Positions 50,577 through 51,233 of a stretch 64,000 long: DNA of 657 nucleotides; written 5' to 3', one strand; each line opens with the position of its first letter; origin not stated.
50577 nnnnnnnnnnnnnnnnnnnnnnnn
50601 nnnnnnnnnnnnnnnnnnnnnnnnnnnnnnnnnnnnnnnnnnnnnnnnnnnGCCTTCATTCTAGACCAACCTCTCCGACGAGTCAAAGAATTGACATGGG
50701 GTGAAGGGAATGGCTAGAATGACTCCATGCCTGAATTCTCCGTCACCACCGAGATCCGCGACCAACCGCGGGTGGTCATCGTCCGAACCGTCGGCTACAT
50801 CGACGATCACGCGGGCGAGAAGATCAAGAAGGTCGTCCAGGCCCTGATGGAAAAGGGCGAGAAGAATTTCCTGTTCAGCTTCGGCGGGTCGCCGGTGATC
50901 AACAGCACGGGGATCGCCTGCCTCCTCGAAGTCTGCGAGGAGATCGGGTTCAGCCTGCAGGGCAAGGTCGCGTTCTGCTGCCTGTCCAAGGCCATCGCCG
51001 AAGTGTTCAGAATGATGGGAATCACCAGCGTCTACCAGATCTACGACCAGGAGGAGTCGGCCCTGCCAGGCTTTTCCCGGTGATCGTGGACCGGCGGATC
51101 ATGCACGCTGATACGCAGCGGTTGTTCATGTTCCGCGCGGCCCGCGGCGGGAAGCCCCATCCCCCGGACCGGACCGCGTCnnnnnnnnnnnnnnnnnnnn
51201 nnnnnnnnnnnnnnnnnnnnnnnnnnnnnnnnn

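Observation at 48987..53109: HEAT - STAS - HEAT module: partner-switching with alpha-solenoid partners instead of a sigma factor?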

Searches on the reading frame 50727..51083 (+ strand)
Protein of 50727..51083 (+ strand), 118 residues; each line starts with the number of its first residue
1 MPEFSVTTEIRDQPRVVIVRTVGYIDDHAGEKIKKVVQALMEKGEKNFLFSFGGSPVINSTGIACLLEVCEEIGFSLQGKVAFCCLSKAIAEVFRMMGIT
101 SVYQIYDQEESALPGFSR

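Call 3: search_protein_families(library=pfam, proteins=[window:50727-51083:+], max_evalue=0.01)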
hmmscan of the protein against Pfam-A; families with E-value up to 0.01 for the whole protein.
window:50727-51083:+ (118 aa): 1 family
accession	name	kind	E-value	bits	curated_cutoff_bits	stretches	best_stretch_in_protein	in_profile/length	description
PF01740.26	STAS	-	3.6e-13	49.6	22.6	1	9-112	3-106/106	STAS domain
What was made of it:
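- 50727..51083 (+): Single-domain STAS protein, 118 aa, SpoIIAA/RsbV type, with invariant Ser60 in the motif SPxxNSxG. Call 3: Pfam STAS 49.6 bits.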

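Call 4: search_protein_families(library=ncbifam, proteins=[window:50727-51083:+], max_evalue=0.01)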
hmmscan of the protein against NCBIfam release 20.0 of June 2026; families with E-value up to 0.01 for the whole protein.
window:50727-51083:+ (118 aa): 2 families
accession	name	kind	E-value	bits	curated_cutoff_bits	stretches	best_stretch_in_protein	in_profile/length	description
TIGR00377.1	ant_ant_sig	superfamily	6.2e-11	42.1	53.45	1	6-110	3-107/108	anti-sigma factor antagonist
TIGR02886.1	spore_II_AA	equivalog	3.7e-10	39.8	114.75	1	12-113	5-106/106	anti-sigma F factor antagonist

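Call 5: find_encoding_contigs(protein=window:50727-51083:+, flank=10000, max_places=6)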
Protein window:50727-51083:+ (118 aa): 4 contigs read that carry it; 3 places shown.
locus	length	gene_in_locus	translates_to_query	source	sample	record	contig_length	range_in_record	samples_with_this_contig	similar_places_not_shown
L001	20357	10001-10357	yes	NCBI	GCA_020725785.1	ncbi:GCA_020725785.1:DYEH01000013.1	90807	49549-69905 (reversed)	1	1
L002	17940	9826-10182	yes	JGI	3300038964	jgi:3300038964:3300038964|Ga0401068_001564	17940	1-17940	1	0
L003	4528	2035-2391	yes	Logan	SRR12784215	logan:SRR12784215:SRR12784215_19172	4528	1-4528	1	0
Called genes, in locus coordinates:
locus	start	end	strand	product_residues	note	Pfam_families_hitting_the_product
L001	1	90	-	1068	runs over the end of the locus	PF00873:ACR_tran, PF02355:SecD_SecF_C (faint)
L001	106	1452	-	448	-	PF25917:BSH_RND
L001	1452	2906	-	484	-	PF02321:OEP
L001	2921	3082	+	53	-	-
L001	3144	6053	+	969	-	PF00672:HAMP, PF07228:SpoIIE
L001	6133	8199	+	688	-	PF03417:AAT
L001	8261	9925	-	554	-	PF13646:HEAT_2 (faint), PF02985:HEAT (faint)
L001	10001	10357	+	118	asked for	PF01740:STAS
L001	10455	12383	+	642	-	PF02985:HEAT (faint), PF13646:HEAT_2 (weak)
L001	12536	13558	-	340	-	PF00226:DnaJ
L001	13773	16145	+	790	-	PF22673:MCP-like_PDC_1, PF02743:dCache_1, PF00989:PAS, PF08448:PAS_4, PF13188:PAS_8 (weak), PF13426:PAS_9, PF00989:PAS (weak), PF01590:GAF, +1 more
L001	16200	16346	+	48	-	-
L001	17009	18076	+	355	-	PF00392:GntR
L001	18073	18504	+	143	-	PF02310:B12-binding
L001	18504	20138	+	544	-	PF13941:MutL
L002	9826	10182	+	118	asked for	PF01740:STAS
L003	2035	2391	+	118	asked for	PF01740:STAS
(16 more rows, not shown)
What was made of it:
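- Checked: A J-domain gene at 53262-54284 (-) converges on HEAT2 (calls 3, 5).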

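Call 55: find_homologous_proteins(query=A6, max_evalue=0.00001)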
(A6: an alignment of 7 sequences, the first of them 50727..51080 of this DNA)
Query A6 (7 sequences) (118 aa, profile of the alignment): 16 proteins with E <= 0.00001 among 829 candidates.
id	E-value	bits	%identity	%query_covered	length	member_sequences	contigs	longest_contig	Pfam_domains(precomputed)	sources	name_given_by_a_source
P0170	2.7e-59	216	100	100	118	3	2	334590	PF01740.27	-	-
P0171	4.6e-57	209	81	100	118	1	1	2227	PF01740.27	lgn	-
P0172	4.8e-57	209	77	100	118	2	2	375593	PF01740.27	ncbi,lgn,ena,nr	ncbi:MAG: STAS domain-containing protein [Candidatus Riflebacteria bacterium]|nr:STAS domain-contain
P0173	5.1e-56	206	80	98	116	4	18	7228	PF01740.27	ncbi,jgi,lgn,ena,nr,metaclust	ncbi:hypothetical protein AUK22_10310 [bacterium CG2_30_54_10]|nr:MAG: hypothetical protein AUK22_10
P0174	1.4e-51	191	40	99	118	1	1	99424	PF01740.27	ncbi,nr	ncbi:MAG: STAS domain-containing protein [Candidatus Riflebacteria bacterium]|nr:STAS domain-contain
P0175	6.6e-50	186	49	98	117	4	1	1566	PF01740.27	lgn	-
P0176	7.7e-50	186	43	96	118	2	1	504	PF01740.27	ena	-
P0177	1.4e-46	175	60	100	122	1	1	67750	PF01740.27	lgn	-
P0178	5.6e-46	173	60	96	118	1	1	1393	PF01740.27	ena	-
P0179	6.8e-46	173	53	100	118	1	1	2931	PF01740.27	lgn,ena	-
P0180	4.5e-44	167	50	100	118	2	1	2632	PF01740.27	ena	-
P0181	1.9e-42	162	65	96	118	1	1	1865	PF01740.27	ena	-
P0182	4.5e-41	158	83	73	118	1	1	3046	PF01740.27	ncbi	-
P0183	2.1e-23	101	32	95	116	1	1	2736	PF01740.27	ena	-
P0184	7.3e-21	92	36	99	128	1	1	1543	PF01740.27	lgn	-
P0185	6.8e-19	86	32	96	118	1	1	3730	PF01740.27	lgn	-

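Call 56: find_encoding_contigs(protein=P0177, flank=10000, max_places=1)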
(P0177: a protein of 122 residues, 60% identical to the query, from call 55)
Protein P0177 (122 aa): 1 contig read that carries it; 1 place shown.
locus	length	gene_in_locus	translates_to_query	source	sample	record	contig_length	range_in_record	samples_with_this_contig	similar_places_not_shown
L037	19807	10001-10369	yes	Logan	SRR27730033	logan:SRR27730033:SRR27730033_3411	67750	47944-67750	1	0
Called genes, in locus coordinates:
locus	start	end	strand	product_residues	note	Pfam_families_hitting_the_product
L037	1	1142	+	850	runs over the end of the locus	PF13432:TPR_16, PF14559:TPR_19 (weak), PF00515:TPR_1 (weak), PF07719:TPR_2 (weak), PF14559:TPR_19, PF23914:TPR_CcmH_CycH, PF13424:TPR_12, PF14559:TPR_19, +30 more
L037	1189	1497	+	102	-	-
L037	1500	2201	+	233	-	-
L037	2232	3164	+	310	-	PF04055:Radical_SAM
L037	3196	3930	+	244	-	PF04028:DUF374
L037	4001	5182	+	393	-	PF02684:LpxB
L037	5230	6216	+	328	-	PF03279:Lip_A_acyltrans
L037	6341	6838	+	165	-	PF00581:Rhodanese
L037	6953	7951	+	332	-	PF01380:SIS, PF00571:CBS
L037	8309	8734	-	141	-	PF02590:SPOUT_MTase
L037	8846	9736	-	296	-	PF23023:Anti-Pycsar_Apyc1, PF00753:Lactamase_B, PF12706:Lactamase_B_2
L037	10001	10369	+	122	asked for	PF01740:STAS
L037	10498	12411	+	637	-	PF02985:HEAT (faint), PF13646:HEAT_2 (faint)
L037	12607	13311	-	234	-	PF12710:HAD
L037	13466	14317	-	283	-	PF01171:ATP_bind_3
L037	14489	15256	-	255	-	-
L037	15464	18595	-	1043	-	-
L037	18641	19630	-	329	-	-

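Call 57: find_encoding_contigs(protein=P0185, flank=5000, max_places=1)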
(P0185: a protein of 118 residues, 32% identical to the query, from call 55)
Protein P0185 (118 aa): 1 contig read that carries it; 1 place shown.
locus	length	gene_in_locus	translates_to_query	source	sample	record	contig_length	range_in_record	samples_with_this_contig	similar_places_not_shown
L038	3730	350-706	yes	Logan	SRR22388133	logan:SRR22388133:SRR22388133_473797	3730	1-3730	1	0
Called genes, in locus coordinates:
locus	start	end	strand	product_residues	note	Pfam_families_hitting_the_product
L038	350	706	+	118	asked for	PF01740:STAS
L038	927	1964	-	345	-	PF04055:Radical_SAM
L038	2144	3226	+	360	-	PF00515:TPR_1 (faint), PF07719:TPR_2 (faint), PF13174:TPR_6 (faint)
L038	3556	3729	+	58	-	?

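Call 58: find_encoding_contigs(protein=P0183, flank=5000, max_places=1)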
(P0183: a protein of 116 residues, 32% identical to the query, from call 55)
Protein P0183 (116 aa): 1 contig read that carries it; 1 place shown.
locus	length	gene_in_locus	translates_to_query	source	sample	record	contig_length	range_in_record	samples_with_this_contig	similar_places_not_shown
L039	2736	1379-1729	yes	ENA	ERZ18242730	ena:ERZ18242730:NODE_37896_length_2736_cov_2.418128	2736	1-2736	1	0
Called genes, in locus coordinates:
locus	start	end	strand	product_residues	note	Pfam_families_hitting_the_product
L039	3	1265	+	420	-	?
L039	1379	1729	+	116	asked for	PF01740:STAS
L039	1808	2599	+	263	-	PF00669:Flagellin_N, PF00700:Flagellin_C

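Call 62: search_solved_structures(query=A6, max_evalue=0.01, show_alignments=2)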
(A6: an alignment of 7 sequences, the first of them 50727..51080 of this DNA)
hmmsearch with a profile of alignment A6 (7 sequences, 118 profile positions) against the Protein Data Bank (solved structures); distinct sequences matched with E-value up to 0.01: 6.
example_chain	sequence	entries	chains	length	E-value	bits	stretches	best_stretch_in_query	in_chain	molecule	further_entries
1th8_B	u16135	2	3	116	4.1e-12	49.5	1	5-115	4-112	Anti-sigma F factor antagonist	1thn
1auz_A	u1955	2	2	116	6.1e-12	49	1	13-114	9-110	SPOIIAA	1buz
1tid_B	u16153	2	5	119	1.5e-11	47.7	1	5-115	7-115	Anti-sigma F factor antagonist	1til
1h4y_A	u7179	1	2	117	4.4e-05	26.8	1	14-113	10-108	ANTI-SIGMA F FACTOR ANTAGONIST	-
1sbo_A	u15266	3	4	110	4.8e-05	26.7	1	9-111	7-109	Putative anti-sigma factor antagonist TM1442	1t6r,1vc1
1h4x_A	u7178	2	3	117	0.00014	25.3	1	14-113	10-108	ANTI-SIGMA F FACTOR ANTAGONIST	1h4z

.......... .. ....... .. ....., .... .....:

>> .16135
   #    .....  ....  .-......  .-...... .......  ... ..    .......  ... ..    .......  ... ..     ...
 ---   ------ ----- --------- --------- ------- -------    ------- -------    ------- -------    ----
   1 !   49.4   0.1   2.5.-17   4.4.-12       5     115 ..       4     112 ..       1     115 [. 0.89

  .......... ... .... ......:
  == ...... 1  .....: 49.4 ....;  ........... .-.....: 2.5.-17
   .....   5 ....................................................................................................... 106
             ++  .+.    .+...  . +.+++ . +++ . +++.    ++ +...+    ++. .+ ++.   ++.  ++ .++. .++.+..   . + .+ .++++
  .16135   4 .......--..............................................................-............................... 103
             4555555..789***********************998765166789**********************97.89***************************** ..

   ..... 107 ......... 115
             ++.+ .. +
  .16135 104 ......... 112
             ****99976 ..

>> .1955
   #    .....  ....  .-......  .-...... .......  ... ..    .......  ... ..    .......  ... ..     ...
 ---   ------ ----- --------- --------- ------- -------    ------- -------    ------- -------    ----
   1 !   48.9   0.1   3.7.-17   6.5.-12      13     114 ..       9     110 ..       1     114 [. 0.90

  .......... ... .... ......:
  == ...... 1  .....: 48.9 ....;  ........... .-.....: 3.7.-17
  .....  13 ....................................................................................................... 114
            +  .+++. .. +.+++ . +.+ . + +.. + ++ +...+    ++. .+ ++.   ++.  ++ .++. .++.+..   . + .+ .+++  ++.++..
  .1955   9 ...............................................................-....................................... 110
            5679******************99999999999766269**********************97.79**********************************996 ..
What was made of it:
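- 50727..51083 (+): Call 62: best solved relatives are SpoIIAA, E 4e-12, with the serine aligned.
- On STAS domain (Pfam PF01740), single-domain SpoIIAA/RsbV type: Best solved relatives are SpoIIAA 1TH8 and 1AUZ, E 4e-12 (call 62). HMMER aligns vnStG with mdSsG of SpoIIAA (call 62).
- Closest known: SpoIIAA-SpoIIAB-sigmaF and RsbV-RsbW-sigmaB partner switching. Same: A single-domain STAS of the same sequence type, with the phospho-acceptor serine aligned (call 62).
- Checked: HMMER aligns Ser60 with the phospho-serine position of SpoIIAA (vnStG over mdSsG, call 62).
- STAS type: best solved relatives are SpoIIAA (E 4e-12) with the serine aligned (call 62). The closest solved relatives are the phospho-regulated SpoIIAA proteins, not MlaB or transporter STAS domains (call 62). 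SpoIIAA-like sequence and intact serine (call 62).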

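Call 70: search_protein_families(library=padloc, proteins=[window:50727-51083:+], max_evalue=0.001)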
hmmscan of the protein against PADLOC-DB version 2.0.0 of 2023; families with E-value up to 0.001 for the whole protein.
window:50727-51083:+ (118 aa): 0 families

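Call 78: find_encoding_contigs(protein=P0179, flank=5000, max_places=2)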
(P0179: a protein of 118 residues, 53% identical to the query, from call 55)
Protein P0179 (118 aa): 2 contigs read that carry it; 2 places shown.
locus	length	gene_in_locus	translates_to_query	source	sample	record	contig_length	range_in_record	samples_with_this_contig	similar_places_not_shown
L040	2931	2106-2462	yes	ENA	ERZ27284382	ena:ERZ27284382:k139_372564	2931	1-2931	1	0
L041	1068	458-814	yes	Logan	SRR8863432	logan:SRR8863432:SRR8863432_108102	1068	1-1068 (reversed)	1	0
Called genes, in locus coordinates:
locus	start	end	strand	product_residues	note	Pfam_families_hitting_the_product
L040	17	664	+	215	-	PF01618:MotA_ExbB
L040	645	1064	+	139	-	PF02472:ExbD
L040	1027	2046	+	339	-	PF03544:TonB_C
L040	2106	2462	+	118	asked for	PF01740:STAS (weak)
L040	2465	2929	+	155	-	?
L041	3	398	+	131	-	?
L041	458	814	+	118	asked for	PF01740:STAS (weak)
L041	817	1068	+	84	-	?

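Call 82: find_related_loci(query=L039:3-1262:+, collection=genome_contigs, flank=10000)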
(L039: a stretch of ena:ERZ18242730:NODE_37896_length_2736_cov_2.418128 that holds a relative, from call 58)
Query L039:3-1262:+ (420 aa) in genome_contigs; peptide patterns used: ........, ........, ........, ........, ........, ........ (x = any residue, [..] = any of these).
170 stretches matched a pattern; 4 encode a relative of the query (tblastn E <= 1e-3); 4 distinct loci.
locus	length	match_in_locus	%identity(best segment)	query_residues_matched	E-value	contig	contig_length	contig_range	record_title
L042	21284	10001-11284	43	2-420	6e-99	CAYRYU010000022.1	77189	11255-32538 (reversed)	MAG TPA_asm: uncultured bacterium isolate binchicken_co66_92 genome assembly, contig: NODE_629_length_77189_cov_22.89837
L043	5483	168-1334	45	37-420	2e-89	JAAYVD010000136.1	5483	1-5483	MAG: Candidatus Riflebacteria bacterium isolate AS27yjCOA_28 143409_AS27, whole genome shotgun sequence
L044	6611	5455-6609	42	37-416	1e-88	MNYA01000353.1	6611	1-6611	MAG: bacterium CG2_30_54_10 isolate CG2_30_54_10 cg2_3.0_scaffold_12038_c, whole genome shotgun sequence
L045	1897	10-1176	44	37-420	2e-90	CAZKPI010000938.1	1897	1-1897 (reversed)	MAG TPA_asm: uncultured bacterium isolate binchicken_co135_42 genome assembly, contig: NODE_42010_length_1897_cov_3.6058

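Call 85: search_protein_families(library=pfam, proteins=[L042:5674-7131:+, L042:7128-7697:+, L042:7807-8910:+, L042:8918-11287:+, L042:11486-12352:+, L042:12400-12744:+, L042:12871-13668:+, L042:14473-15051:+, L042:15032-16174:+, L042:16208-17221:+], max_evalue=0.001)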
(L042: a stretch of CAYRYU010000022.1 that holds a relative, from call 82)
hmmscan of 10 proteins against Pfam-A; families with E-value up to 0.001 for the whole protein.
L042:5674-7131:+ (485 aa): 8 families
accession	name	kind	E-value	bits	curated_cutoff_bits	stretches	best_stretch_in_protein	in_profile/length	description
PF13181.12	TPR_8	-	1.2e-11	44.2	25.7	1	173-202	3-32/34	Tetratricopeptide repeat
PF07719.23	TPR_2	-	3.1e-10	39.8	27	0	172-201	2-31/34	Tetratricopeptide repeat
PF13424.12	TPR_12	-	6.4e-10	39.5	30.1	1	138-201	4-75/77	Tetratricopeptide repeat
PF00515.34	TPR_1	-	7.6e-10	38.6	27.8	1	172-202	2-32/34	Tetratricopeptide repeat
PF13432.12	TPR_16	-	1.3e-06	29.2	32.7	1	110-165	4-59/65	Tetratricopeptide repeat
PF14559.12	TPR_19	-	0.00017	22.3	25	0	116-159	4-47/68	Tetratricopeptide repeat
PF13374.12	TPR_10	-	0.0002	21.7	27.5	0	175-200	6-31/42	Tetratricopeptide repeat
PF13176.12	TPR_7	-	0.00052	20.4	27.9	0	175-201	3-31/36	Tetratricopeptide repeat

L042:7128-7697:+ (189 aa): 0 families

L042:7807-8910:+ (367 aa): 0 families

L042:8918-11287:+ (789 aa): 2 families
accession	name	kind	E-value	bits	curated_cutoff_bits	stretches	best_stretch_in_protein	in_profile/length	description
PF13646.12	HEAT_2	-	1.6e-23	83.2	27.7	2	428-507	6-87/88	HEAT repeats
PF02985.28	HEAT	-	1.3e-08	34.8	23.5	0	144-168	5-29/31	HEAT repeat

L042:11486-12352:+ (288 aa): 0 families

L042:12400-12744:+ (114 aa): 1 family
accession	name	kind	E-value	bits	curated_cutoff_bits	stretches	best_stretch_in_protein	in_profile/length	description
PF01740.26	STAS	-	4.8e-10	39.6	22.6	1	8-110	4-106/106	STAS domain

L042:12871-13668:+ (265 aa): 2 families
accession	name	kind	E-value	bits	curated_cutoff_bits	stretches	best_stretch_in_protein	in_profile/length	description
PF00669.25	Flagellin_N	-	1.5e-25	90.3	26.6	1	15-142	11-138/139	Bacterial flagellin N-terminal helical region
PF00700.27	Flagellin_C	-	1.8e-11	44.6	23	1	181-264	3-86/86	Bacterial flagellin C-terminal helical region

L042:14473-15051:+ (192 aa): 3 families
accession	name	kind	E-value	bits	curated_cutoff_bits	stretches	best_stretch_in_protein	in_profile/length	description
PF04542.20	Sigma70_r2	-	1.2e-16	60.7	24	1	31-97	1-69/71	Sigma-70 region 2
PF08281.18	Sigma70_r4_2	-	5.9e-11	42.3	25.7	1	132-180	6-54/54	Sigma-70, region 4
PF04545.22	Sigma70_r4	-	1.1e-10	41.3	24.1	1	133-182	1-50/50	Sigma-70, region 4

L042:15032-16174:+ (380 aa): 0 families

L042:16208-17221:+ (337 aa): 0 families

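Call 87: search_protein_families(library=pfam, proteins=[L043:168-1334:+, L043:1552-1896:+, L043:2148-2927:+], max_evalue=0.001)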
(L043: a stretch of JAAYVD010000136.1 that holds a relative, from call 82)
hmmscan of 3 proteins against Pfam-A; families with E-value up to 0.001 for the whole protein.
L043:168-1334:+ (389 aa): 1 family
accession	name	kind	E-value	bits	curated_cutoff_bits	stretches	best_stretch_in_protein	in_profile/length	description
PF13646.12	HEAT_2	-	2.8e-09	37.6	27.7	0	91-126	5-40/88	HEAT repeats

L043:1552-1896:+ (115 aa): 1 family
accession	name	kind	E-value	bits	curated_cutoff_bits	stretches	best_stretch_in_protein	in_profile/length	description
PF01740.26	STAS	-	6e-09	36.1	22.6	1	8-110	4-106/106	STAS domain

L043:2148-2927:+ (260 aa): 2 families
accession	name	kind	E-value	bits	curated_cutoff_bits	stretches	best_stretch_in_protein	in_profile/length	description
PF00669.25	Flagellin_N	-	8.4e-34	117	26.6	1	8-138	8-138/139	Bacterial flagellin N-terminal helical region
PF00700.27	Flagellin_C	-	1.6e-13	51.2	23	1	176-260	2-86/86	Bacterial flagellin C-terminal helical region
